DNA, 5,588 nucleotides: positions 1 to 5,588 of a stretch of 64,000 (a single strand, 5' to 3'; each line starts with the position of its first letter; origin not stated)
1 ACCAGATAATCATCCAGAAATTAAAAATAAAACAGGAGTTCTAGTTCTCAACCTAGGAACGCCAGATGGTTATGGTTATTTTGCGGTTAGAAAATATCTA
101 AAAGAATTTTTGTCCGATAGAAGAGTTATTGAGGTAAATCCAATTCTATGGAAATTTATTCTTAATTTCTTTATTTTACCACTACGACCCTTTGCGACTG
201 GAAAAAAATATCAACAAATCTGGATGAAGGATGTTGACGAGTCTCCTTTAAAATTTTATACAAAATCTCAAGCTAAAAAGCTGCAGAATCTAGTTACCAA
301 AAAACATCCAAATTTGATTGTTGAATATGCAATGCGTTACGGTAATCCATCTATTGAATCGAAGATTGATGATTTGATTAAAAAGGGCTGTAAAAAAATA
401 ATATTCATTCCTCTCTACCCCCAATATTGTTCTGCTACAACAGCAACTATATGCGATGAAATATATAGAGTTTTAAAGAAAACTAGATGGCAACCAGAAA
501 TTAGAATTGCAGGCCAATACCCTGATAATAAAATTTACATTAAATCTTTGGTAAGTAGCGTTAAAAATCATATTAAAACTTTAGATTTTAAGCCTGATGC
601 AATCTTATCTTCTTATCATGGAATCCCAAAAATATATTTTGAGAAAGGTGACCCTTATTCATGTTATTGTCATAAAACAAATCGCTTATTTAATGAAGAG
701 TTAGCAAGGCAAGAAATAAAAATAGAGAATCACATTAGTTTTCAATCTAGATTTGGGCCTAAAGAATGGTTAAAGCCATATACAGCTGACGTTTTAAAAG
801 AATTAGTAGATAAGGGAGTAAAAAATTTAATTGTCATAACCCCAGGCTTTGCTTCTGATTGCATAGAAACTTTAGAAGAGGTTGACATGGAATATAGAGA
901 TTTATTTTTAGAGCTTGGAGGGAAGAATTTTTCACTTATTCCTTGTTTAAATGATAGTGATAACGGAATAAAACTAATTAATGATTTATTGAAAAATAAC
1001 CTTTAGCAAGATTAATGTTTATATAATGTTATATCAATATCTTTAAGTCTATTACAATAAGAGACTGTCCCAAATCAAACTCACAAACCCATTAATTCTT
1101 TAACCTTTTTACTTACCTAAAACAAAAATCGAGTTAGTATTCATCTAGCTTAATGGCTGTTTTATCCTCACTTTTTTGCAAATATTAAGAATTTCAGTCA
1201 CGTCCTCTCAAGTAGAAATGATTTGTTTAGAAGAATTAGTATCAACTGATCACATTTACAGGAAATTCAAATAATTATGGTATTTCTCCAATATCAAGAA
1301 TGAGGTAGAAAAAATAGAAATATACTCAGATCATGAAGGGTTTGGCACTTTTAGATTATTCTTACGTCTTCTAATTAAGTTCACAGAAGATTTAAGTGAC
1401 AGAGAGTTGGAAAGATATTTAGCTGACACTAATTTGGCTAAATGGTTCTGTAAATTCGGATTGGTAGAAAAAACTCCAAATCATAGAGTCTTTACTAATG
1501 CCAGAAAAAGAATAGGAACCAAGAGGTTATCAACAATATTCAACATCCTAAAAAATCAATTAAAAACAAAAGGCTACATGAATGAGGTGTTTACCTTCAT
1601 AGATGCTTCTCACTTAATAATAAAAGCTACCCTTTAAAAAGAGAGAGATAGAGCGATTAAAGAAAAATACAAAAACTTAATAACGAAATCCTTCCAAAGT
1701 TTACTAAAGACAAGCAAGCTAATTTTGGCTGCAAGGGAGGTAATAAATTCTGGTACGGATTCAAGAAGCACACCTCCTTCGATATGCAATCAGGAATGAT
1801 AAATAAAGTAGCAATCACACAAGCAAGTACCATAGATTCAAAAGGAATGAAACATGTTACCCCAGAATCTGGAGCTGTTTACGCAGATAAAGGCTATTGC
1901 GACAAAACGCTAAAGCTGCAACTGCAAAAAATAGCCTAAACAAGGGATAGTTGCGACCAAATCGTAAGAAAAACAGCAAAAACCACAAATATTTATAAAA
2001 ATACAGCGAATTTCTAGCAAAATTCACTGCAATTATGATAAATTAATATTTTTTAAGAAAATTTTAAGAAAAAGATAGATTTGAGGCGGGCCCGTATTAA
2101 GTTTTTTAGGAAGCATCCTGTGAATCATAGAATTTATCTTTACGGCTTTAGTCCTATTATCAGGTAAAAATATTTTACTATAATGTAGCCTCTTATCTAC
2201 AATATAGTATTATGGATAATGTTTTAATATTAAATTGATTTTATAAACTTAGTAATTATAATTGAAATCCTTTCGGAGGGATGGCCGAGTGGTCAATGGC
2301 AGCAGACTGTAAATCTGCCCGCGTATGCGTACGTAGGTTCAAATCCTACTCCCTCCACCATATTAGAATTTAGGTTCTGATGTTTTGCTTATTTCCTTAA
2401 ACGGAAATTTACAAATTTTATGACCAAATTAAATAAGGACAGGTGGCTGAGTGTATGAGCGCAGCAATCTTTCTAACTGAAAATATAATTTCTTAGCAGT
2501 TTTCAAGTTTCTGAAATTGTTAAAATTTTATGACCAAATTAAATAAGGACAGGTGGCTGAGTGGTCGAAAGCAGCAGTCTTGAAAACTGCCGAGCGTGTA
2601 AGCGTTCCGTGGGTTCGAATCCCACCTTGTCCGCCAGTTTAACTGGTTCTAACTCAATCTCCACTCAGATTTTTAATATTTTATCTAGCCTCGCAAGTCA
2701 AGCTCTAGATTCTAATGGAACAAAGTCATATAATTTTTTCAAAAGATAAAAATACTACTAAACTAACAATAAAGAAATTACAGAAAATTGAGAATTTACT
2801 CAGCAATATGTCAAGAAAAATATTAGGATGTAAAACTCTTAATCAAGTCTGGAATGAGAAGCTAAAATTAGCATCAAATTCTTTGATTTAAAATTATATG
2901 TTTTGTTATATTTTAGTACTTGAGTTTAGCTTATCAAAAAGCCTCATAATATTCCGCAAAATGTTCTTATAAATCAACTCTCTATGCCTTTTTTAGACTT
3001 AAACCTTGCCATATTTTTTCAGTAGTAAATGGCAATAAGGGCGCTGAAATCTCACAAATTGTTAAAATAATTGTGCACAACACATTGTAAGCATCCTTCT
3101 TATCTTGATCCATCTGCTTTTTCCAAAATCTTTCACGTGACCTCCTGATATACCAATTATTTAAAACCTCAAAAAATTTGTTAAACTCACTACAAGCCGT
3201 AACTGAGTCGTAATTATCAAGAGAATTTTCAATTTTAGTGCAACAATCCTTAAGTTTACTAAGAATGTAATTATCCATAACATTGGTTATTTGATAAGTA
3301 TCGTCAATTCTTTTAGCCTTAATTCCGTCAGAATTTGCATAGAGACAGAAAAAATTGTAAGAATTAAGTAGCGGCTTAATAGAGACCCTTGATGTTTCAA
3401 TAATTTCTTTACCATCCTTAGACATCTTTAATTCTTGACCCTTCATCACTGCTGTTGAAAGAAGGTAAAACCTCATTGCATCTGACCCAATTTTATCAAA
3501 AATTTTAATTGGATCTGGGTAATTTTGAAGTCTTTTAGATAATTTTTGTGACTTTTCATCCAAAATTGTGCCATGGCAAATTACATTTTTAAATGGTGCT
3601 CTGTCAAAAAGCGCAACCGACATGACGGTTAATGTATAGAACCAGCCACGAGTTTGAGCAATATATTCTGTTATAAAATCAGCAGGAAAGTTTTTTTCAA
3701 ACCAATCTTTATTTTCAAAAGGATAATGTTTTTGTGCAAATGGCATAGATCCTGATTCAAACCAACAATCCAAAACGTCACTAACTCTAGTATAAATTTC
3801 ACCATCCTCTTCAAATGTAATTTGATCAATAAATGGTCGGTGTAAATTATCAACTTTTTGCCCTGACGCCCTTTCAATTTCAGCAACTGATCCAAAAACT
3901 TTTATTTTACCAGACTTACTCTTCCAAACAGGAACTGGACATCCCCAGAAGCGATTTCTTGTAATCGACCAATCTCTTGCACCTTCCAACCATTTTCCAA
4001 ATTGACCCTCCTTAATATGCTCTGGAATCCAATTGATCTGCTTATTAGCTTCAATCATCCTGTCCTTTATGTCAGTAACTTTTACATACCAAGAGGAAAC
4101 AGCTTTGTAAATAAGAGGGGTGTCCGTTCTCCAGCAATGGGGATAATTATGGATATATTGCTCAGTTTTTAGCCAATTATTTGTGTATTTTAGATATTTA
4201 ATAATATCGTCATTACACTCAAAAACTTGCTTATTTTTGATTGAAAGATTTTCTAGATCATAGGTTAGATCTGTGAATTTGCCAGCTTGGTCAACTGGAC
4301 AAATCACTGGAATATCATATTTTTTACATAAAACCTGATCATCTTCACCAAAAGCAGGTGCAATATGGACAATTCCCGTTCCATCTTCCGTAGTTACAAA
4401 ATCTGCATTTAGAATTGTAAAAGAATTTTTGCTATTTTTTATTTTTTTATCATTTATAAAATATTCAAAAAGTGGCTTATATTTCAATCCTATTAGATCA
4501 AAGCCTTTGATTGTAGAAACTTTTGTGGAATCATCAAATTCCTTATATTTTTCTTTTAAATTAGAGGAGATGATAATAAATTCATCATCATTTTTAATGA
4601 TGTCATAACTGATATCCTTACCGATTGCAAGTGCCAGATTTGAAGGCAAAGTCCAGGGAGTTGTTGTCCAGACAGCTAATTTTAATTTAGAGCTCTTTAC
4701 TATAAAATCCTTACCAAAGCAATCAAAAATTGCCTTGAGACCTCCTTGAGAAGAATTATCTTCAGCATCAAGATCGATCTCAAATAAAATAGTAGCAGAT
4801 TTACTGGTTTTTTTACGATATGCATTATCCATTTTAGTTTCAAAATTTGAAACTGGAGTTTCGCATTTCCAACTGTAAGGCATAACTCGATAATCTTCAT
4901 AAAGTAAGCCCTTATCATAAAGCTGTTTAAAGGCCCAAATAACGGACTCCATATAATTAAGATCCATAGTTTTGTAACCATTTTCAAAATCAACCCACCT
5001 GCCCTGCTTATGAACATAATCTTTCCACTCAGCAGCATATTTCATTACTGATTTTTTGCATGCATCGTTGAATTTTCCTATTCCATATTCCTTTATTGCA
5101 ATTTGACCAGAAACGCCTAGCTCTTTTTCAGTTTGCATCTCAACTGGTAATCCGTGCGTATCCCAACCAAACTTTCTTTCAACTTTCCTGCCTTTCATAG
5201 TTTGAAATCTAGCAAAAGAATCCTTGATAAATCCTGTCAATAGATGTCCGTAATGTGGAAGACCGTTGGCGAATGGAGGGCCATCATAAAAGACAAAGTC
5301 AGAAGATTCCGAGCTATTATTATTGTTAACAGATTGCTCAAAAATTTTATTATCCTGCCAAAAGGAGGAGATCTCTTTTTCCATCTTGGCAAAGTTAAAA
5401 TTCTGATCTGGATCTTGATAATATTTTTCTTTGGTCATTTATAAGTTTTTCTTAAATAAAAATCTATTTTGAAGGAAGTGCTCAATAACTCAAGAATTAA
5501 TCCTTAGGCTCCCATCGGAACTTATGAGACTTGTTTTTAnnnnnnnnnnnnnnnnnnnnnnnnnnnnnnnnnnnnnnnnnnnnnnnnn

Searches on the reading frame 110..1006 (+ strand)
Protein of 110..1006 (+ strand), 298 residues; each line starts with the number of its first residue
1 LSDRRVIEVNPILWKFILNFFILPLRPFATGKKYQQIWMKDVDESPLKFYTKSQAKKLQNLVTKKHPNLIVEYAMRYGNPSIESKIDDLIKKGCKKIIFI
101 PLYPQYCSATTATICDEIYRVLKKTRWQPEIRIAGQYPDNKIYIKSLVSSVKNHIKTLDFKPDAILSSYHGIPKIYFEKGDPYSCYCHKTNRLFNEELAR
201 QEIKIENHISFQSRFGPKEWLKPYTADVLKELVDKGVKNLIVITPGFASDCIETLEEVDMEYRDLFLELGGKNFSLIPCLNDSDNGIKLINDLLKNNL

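Call 87: search_protein_families(library=pfam, proteins=[window:110-1006:+], max_evalue=0.0001)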
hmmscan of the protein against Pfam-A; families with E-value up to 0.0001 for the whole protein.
window:110-1006:+ (298 aa): 2 families
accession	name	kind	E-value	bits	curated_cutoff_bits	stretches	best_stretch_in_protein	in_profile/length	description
PF00762.24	Ferrochelatase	-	1.2e-94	317.3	27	1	1-297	26-316/317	Ferrochelatase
PF01903.22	CbiX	-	1.2e-05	26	22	0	52-102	9-60/106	CbiX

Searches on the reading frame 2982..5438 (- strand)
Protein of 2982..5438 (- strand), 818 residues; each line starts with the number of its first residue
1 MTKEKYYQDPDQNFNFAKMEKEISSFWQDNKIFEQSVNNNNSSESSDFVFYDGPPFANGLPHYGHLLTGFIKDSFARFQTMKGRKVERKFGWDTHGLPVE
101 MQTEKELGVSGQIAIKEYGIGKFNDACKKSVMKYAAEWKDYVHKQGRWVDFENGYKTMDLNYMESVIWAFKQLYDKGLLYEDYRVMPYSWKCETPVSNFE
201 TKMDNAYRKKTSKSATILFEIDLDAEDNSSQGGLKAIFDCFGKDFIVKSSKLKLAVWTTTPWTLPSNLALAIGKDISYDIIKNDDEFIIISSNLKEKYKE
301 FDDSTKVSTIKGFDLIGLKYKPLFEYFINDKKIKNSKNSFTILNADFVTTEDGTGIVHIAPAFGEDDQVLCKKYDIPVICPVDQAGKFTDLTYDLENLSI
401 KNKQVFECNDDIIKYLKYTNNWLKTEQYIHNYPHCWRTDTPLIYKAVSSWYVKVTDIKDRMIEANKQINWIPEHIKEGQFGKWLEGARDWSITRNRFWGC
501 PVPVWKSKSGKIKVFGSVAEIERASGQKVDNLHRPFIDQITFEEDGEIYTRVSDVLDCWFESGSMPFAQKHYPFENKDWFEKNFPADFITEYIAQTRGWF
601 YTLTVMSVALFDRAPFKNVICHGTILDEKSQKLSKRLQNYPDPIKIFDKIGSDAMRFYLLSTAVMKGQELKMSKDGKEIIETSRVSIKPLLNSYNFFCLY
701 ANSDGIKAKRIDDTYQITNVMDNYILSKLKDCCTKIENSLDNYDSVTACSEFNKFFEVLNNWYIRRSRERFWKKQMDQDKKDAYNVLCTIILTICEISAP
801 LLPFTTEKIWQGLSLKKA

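Call 48: search_protein_families(library=pfam, proteins=[window:2982-5438:-], max_evalue=0.00001)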
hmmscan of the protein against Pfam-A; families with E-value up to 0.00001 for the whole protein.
window:2982-5438:- (818 aa): 3 families
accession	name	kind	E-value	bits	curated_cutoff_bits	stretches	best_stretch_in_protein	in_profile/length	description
PF00133.28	tRNA-synt_1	-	6.8e-133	443.9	22.7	1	23-668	2-411/414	tRNA synthetases class I (I, L, M and V)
PF08264.19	Anticodon_1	-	1.9e-19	70.5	25.1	1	722-811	1-88/148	Anticodon-binding domain of tRNA ligase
PF09334.17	tRNA-synt_1g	-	4.9e-16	58.9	20.1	1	55-193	8-127/391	tRNA synthetases class I (M)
